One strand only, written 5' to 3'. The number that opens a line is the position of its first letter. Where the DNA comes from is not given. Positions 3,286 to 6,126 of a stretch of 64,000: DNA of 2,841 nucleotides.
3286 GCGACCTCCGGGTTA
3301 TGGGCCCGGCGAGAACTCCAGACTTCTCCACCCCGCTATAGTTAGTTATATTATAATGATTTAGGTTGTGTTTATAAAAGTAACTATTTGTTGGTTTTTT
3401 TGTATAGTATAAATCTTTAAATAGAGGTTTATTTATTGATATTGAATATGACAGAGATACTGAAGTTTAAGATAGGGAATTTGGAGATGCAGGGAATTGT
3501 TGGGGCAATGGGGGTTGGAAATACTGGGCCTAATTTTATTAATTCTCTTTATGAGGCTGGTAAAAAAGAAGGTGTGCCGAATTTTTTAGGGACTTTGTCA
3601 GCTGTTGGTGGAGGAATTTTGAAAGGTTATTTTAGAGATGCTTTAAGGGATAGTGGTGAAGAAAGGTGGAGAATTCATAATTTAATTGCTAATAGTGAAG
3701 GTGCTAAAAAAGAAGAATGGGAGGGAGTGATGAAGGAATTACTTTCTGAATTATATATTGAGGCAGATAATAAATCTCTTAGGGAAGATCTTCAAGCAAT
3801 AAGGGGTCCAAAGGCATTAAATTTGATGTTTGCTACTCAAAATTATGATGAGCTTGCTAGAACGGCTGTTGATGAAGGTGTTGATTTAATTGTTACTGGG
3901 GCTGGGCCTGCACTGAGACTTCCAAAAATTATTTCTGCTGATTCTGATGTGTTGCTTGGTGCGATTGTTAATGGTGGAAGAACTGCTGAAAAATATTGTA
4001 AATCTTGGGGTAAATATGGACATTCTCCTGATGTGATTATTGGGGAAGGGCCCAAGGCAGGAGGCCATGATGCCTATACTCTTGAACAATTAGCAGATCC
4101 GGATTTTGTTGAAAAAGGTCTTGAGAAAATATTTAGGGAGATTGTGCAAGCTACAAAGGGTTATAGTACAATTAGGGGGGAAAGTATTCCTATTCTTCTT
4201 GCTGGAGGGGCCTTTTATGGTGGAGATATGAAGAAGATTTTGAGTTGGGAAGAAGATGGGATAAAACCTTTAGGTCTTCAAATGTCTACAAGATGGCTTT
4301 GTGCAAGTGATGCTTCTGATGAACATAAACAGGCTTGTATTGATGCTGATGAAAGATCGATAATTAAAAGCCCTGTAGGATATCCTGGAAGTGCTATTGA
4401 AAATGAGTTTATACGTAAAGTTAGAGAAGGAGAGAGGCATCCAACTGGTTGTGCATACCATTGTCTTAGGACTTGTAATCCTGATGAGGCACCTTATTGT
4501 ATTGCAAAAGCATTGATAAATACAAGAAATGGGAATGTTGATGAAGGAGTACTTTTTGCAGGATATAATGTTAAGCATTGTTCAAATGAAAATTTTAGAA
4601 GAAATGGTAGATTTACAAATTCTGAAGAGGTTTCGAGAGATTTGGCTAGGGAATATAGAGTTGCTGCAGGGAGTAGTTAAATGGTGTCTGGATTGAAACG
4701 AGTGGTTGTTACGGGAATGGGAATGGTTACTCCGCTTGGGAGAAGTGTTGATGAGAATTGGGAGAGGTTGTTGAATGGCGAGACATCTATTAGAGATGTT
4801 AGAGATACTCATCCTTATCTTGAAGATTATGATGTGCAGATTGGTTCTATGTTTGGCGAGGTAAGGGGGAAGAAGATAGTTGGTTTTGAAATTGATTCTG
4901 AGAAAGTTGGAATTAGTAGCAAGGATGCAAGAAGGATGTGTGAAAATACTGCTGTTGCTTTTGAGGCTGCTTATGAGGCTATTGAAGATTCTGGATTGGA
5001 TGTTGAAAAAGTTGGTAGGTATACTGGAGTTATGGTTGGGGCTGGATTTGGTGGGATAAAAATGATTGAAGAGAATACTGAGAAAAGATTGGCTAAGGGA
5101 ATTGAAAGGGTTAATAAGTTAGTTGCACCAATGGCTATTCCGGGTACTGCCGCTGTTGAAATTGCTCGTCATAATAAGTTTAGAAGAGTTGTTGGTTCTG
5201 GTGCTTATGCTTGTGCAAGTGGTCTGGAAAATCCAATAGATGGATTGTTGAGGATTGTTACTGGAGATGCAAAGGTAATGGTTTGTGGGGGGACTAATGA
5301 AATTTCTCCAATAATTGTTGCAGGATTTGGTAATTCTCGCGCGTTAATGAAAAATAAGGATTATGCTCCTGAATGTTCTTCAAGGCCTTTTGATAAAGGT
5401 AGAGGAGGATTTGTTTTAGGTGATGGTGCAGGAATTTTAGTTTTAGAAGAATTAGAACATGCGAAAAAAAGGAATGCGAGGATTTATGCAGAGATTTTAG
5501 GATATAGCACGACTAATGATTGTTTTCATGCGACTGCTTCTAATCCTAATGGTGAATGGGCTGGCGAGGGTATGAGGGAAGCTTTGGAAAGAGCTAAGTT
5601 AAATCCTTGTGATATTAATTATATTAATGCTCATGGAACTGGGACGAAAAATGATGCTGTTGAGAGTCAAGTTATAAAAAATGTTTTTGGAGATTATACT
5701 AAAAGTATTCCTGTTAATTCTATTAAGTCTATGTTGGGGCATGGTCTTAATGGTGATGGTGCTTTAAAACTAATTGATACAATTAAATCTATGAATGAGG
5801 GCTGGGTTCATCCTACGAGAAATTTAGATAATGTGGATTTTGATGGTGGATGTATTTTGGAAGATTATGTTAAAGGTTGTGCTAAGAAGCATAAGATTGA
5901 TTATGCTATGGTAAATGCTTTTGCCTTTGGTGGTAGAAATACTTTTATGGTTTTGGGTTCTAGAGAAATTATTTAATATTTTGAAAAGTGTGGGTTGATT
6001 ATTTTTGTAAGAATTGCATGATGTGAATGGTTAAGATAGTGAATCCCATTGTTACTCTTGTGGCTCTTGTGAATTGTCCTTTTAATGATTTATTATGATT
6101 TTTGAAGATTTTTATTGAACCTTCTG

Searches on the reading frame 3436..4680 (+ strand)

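Call 35: search_protein_families(library=pfam, proteins=[window:3436-4680:+], max_evalue=0.01)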
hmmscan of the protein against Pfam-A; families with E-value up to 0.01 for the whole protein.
window:3436-4680:+ (414 aa): 1 family
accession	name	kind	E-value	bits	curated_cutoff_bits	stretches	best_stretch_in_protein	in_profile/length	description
PF03060.21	NMO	-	1.1e-18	68.2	28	1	127-381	93-314/331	Nitronate monooxygenase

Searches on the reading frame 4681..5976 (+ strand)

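Call 35: search_protein_families(library=pfam, proteins=[window:4681-5976:+], max_evalue=0.01)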
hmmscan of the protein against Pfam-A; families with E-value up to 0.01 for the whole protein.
window:4681-5976:+ (431 aa): 2 families
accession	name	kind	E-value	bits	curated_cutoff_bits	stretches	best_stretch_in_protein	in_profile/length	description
PF00109.32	ketoacyl-synt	-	3.8e-39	135.2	20.8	1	6-261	2-252/252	Beta-ketoacyl synthase, N-terminal domain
PF02801.28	Ketoacyl-synt_C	-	2.9e-31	108.4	20.8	1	269-382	1-118/119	Beta-ketoacyl synthase, C-terminal domain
